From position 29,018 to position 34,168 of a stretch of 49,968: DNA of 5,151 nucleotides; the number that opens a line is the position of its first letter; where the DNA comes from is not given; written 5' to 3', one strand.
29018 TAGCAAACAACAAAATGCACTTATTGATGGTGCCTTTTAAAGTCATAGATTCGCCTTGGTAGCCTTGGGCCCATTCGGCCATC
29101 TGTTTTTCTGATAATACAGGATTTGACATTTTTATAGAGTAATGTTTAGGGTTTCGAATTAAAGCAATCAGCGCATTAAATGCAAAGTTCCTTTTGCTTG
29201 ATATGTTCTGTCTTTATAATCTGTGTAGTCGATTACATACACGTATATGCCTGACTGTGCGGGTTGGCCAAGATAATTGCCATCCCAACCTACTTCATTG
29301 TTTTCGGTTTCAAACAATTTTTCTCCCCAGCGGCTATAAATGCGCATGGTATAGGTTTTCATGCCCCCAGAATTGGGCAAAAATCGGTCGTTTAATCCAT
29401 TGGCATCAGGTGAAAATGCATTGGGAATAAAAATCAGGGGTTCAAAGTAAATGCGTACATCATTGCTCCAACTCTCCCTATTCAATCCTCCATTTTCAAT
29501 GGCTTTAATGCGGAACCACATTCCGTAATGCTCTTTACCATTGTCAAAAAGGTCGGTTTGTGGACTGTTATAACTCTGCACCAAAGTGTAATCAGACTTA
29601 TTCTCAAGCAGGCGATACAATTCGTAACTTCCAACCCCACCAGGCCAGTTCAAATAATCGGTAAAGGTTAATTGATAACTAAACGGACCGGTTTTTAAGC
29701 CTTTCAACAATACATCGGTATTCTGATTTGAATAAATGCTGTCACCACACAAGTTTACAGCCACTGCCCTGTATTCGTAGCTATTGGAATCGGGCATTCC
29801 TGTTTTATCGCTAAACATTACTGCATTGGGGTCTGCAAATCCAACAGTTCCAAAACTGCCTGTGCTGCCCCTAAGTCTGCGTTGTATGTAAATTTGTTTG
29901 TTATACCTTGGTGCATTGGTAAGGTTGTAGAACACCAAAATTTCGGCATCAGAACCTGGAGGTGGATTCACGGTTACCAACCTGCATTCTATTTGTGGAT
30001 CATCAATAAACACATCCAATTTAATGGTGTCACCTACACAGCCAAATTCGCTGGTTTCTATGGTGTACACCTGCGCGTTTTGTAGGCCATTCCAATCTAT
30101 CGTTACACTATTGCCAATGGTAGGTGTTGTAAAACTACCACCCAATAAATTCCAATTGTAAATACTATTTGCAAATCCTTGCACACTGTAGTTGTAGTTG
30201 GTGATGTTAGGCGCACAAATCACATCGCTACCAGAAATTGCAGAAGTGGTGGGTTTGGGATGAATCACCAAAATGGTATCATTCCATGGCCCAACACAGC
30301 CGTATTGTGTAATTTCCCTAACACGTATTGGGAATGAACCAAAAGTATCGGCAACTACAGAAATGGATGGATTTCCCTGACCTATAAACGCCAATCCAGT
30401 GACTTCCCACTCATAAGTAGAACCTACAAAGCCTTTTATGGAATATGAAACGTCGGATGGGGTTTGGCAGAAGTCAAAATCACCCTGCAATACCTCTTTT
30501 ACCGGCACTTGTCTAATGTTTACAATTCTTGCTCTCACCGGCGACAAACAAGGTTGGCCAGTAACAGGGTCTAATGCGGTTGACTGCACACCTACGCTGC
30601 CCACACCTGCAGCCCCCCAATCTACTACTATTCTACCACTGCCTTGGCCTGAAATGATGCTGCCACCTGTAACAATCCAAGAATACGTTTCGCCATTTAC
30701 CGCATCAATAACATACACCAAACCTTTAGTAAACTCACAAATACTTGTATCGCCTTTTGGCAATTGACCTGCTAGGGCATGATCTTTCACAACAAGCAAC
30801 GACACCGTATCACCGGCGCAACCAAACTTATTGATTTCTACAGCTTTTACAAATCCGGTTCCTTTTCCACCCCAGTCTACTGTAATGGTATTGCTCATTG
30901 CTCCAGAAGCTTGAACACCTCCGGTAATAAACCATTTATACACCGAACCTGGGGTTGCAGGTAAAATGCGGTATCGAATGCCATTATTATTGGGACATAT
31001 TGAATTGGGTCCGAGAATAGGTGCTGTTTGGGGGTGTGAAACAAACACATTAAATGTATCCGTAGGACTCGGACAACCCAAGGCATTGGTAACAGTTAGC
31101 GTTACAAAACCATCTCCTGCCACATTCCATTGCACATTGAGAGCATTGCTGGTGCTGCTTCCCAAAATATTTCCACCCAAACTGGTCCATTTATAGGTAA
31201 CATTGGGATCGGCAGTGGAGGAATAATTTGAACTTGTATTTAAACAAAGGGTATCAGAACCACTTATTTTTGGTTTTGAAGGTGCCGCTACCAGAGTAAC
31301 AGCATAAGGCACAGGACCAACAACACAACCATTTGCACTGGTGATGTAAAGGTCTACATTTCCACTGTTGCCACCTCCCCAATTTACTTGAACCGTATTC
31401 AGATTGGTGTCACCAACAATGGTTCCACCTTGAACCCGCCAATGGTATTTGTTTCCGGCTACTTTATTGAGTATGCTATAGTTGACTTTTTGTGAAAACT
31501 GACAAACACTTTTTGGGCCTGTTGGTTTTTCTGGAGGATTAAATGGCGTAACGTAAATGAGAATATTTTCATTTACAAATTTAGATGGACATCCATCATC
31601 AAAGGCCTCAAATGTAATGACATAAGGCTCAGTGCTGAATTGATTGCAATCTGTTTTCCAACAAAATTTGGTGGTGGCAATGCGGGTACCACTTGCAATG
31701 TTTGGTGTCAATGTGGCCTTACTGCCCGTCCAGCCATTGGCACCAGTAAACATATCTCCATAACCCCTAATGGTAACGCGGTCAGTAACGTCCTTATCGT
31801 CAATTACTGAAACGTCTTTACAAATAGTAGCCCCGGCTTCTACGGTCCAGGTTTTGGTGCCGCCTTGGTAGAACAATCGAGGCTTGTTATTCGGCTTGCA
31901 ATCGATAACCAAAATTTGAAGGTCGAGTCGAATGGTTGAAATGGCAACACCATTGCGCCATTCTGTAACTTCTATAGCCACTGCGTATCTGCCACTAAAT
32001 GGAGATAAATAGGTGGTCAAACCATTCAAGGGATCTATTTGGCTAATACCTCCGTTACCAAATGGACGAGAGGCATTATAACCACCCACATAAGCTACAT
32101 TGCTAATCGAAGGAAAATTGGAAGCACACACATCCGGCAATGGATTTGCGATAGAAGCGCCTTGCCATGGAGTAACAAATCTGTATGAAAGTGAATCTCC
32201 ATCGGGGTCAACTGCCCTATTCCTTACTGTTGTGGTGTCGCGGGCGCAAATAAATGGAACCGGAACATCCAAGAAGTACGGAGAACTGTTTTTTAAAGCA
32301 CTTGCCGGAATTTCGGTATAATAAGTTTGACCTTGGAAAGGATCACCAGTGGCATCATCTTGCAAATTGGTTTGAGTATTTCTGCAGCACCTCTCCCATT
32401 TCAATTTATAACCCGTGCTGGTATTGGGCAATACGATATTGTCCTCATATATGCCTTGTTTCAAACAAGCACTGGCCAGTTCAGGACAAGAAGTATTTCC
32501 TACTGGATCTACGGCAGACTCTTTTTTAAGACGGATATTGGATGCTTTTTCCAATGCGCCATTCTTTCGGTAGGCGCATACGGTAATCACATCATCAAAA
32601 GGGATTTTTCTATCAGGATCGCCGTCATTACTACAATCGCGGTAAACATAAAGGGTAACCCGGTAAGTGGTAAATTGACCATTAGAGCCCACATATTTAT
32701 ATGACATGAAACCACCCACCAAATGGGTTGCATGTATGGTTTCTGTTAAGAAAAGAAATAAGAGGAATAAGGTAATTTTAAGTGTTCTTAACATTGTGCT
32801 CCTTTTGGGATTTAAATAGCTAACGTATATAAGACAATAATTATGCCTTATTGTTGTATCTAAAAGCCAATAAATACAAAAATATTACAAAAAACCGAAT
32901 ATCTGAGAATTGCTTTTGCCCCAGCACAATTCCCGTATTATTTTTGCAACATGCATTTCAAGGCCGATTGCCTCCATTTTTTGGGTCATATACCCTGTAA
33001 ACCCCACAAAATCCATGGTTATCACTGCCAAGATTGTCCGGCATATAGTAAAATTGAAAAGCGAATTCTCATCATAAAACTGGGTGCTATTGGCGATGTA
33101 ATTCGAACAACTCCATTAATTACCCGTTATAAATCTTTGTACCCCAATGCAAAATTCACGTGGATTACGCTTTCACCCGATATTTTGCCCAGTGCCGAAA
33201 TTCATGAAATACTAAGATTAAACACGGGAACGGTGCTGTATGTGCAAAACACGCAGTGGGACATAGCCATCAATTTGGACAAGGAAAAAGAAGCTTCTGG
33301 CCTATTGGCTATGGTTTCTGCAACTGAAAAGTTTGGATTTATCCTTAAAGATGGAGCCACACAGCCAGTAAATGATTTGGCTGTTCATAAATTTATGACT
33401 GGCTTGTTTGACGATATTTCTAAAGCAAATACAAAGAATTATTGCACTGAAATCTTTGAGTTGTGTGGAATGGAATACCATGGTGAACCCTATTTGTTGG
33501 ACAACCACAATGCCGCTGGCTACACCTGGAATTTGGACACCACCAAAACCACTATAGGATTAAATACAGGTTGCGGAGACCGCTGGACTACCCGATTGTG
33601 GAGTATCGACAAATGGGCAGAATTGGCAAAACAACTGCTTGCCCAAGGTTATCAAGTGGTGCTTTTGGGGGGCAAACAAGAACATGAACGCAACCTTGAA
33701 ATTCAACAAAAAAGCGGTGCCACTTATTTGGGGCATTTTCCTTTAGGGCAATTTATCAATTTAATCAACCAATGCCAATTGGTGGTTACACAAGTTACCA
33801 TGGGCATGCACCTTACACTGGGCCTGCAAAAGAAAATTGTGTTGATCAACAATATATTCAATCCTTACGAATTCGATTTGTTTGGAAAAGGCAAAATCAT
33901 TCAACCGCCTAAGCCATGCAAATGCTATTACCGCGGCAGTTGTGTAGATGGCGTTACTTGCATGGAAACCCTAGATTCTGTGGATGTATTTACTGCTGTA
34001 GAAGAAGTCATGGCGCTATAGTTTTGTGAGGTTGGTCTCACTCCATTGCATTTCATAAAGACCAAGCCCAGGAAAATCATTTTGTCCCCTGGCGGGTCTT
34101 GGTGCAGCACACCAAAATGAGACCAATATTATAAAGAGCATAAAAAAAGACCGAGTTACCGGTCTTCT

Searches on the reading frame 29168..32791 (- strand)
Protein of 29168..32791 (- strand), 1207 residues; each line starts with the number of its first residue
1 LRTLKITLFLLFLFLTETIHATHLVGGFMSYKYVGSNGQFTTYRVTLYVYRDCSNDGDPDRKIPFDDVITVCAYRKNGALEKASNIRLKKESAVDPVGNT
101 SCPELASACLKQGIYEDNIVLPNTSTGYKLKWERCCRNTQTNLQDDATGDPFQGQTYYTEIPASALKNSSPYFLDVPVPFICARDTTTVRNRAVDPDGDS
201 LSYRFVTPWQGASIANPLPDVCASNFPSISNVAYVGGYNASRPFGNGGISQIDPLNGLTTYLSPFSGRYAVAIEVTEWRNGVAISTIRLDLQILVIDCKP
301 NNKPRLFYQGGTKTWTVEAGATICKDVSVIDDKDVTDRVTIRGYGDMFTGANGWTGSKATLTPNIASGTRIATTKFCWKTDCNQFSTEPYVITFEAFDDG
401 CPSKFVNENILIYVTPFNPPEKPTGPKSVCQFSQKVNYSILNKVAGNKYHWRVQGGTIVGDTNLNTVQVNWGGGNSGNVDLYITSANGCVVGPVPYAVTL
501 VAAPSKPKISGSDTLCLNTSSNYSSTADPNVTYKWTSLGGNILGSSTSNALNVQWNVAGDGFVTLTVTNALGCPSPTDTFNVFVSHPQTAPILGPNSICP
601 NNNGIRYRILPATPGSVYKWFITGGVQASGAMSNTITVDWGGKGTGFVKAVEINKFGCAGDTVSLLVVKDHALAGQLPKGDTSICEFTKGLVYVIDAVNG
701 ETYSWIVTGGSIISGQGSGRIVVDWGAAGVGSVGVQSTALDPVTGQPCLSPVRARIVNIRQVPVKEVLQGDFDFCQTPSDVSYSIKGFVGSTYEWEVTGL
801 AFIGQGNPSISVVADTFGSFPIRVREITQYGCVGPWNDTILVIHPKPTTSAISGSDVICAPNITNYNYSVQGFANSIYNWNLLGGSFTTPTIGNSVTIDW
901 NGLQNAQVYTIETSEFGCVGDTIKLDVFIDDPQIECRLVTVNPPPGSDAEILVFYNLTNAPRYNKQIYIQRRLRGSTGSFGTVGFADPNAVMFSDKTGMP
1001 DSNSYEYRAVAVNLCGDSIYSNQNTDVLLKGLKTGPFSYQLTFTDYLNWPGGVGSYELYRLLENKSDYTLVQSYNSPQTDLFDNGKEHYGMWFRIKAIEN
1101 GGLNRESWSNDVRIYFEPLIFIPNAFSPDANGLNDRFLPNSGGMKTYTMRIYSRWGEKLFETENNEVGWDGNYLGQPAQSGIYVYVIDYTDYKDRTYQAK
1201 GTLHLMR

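Call 90: search_protein_families(library=pfam, proteins=[window:29168-32791:-], max_evalue=0.00001)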
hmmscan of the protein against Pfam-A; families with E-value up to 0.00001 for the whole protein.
window:29168-32791:- (1207 aa): 2 families
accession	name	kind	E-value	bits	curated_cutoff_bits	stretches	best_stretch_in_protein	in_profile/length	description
PF19408.5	PKD_6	-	9.3e-33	112.9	25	3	679-738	9-69/82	PKD-like domain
PF13585.12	CHU_C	-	3.2e-14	53.2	27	1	1121-1201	2-82/86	CHU_C Type IX secretion signal domain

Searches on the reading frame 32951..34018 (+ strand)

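Call 90: search_protein_families(library=pfam, proteins=[window:32951-34018:+], max_evalue=0.00001)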
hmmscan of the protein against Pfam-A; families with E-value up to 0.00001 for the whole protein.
window:32951-34018:+ (356 aa): 1 family
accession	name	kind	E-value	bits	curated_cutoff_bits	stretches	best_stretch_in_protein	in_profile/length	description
PF01075.23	Glyco_transf_9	-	2.5e-14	53.6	22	1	99-297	9-206/247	Glycosyltransferase family 9 (heptosyltransferase)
